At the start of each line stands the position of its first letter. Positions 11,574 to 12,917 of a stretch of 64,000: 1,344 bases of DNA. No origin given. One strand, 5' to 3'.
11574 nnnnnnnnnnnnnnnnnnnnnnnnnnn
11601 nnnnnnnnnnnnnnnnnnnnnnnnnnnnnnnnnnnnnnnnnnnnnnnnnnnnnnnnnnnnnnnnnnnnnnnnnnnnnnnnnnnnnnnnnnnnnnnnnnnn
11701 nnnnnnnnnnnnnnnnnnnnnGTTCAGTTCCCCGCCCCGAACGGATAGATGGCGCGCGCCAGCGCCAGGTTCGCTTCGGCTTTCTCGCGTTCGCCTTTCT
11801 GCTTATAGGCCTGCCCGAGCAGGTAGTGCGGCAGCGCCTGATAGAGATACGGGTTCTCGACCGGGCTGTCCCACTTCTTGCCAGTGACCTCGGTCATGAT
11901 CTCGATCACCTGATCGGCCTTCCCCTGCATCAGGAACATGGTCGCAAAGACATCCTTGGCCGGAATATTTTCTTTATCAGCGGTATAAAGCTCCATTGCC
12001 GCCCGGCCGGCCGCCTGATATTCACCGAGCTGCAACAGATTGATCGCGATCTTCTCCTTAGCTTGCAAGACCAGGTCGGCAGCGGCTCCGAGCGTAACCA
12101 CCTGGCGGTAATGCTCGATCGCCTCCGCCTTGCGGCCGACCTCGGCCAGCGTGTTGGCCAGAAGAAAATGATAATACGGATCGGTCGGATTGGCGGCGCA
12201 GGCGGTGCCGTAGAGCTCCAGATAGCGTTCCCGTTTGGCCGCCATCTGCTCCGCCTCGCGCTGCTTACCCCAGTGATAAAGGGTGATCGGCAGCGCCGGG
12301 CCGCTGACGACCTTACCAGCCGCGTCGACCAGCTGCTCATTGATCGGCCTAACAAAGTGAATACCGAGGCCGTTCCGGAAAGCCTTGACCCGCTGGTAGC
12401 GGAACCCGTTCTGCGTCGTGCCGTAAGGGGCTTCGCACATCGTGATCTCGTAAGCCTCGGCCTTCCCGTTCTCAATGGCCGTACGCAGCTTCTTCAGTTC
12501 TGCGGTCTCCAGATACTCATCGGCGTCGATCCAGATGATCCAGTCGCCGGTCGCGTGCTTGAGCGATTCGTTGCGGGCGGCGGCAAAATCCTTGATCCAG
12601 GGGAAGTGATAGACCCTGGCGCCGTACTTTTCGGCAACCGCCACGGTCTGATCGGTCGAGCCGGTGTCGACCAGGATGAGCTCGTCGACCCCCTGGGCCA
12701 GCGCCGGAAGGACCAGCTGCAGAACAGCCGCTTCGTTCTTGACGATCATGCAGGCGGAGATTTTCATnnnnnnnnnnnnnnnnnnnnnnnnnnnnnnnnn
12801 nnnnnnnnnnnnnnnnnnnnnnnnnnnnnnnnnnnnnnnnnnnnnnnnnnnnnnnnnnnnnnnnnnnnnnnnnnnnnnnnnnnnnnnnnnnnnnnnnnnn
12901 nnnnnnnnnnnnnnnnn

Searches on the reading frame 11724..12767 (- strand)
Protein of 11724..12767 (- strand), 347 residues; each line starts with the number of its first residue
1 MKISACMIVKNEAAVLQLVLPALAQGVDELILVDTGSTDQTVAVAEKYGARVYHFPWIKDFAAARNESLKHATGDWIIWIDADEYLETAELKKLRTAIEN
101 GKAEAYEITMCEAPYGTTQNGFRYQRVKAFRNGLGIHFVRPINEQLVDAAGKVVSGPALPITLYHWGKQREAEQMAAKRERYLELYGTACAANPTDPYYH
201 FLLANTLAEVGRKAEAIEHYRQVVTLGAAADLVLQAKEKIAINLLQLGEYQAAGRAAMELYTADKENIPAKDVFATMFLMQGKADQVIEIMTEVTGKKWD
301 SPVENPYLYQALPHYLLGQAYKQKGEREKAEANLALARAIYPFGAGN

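Call 4: search_protein_families(library=pfam, proteins=[window:11724-12767:-], max_evalue=0.01)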
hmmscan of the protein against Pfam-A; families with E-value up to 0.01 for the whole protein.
window:11724-12767:- (347 aa): 13 families
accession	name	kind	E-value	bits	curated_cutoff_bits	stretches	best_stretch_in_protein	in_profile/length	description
PF00535.33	Glycos_transf_2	-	5.4e-23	82.2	23.3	1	4-105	1-110/168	Glycosyl transferase family 2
PF13704.12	Glyco_tranf_2_4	-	1.3e-08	35.6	27.5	1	10-90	1-88/98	Glycosyl transferase family 2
PF07719.23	TPR_2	-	1e-07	31.9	27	1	197-226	1-30/34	Tetratricopeptide repeat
PF13181.12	TPR_8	-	2.3e-07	30.9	25.7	0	199-226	3-30/34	Tetratricopeptide repeat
PF00515.34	TPR_1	-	1.9e-06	27.9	27.8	0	198-226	2-30/34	Tetratricopeptide repeat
PF13431.12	TPR_17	-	3.2e-05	24.3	24.4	1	185-218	1-34/34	Tetratricopeptide repeat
PF13414.12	TPR_11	-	7.5e-05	22.8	26.8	0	183-211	14-42/42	TPR repeat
PF10111.15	Glyco_tranf_2_2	-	0.00011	22.3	27.3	1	29-96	31-104/276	Glycosyltransferase like family 2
PF14559.12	TPR_19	-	0.00015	22.5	25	0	183-223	11-51/68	Tetratricopeptide repeat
PF13176.12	TPR_7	-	0.00073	19.9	27.9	0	201-225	3-27/36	Tetratricopeptide repeat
PF13428.12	TPR_14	-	0.00094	20.1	23.5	0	201-234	5-38/44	Tetratricopeptide repeat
PF20308.4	TPR-S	-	0.0012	19.8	27.6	0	184-226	7-47/102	Tetratricopeptide Repeats-Sensor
PF13424.12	TPR_12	-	0.0013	19.3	30.1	0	202-259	8-70/77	Tetratricopeptide repeat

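Call 5: search_protein_families(library=ncbifam, proteins=[window:11724-12767:-], max_evalue=0.01)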
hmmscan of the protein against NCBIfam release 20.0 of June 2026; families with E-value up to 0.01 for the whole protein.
window:11724-12767:- (347 aa): 21 families
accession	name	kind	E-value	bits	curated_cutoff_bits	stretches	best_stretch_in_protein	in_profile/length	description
TIGR04195.1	S_glycosyl_SunS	equivalog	2.9e-19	69.2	350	1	3-220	59-276/421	SunS family peptide S-glycosyltransferase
TIGR04283.1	glyco_like_mftF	equivalog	1.9e-10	40.7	182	1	9-106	7-107/221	TIGR04283 family arsenosugar biosynthesis glycosyltransferase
NF007482.0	PRK10073.1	equivalog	4.7e-10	39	423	1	10-120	15-129/334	glycosyltransferase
NF010496.0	PRK13915.1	equivalog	5.7e-09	35.5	262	1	5-83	35-126/307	glucosyl-3-phosphoglycerate synthase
TIGR04182.1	glyco_TIGR04182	equivalog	4.4e-08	32.9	325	1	11-104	10-103/293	S-layer glycoprotein N-glycosyltransferase AglJ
TIGR03965.1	mycofact_glyco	equivalog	3.4e-06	26.2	280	1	8-94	81-175/467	mycofactocin biosynthesis glycosyltransferase MftF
NF052312.1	T9SS_PorW_SprE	equivalog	1.2e-05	24.2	250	1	199-313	218-335/716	type IX secretion system periplasmic lipoprotein PorW/SprE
TIGR02917.1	PEP_TPR_lipo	equivalog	1.2e-05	23.4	312.2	1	243-342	65-156/899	XrtA/PEP-CTERM system TPR-repeat protein PrsT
NF052415.1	T3SS_chap_SctY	equivalog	2.1e-05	25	70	0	244-334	16-100/106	type III secretion apparatus assembly chaperone SctY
NF041391.1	DPhHxTase_Halo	equivalog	7.2e-05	21.9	375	1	11-102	5-97/213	dolichyl-phosphate hexose transferase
NF047683.1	TeichurnBiosyTuaG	equivalog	0.00012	21.9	400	1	29-98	37-111/252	teichuronic acid biosynthesis protein TuaG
NF041875.1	EPS_EpsD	equivalog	0.0003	20.3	370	1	11-86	9-92/325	exopolysaccharide biosynthesis glycosyltransferase EpsD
NF040959.1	MamA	equivalog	0.00034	20.1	200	1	180-293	54-164/204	magnetosome protein MamA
NF058614.1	PPMAGASynPpgS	equivalog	0.00035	20.1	370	1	10-58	9-57/226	polyprenyl-phospho-N-acetylgalactosaminyl synthase PpgS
TIGR02552.1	LcrH_SycD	equivalog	0.00038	20.2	104.8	0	172-240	61-129/136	SycD/LcrH family type III secretion system chaperone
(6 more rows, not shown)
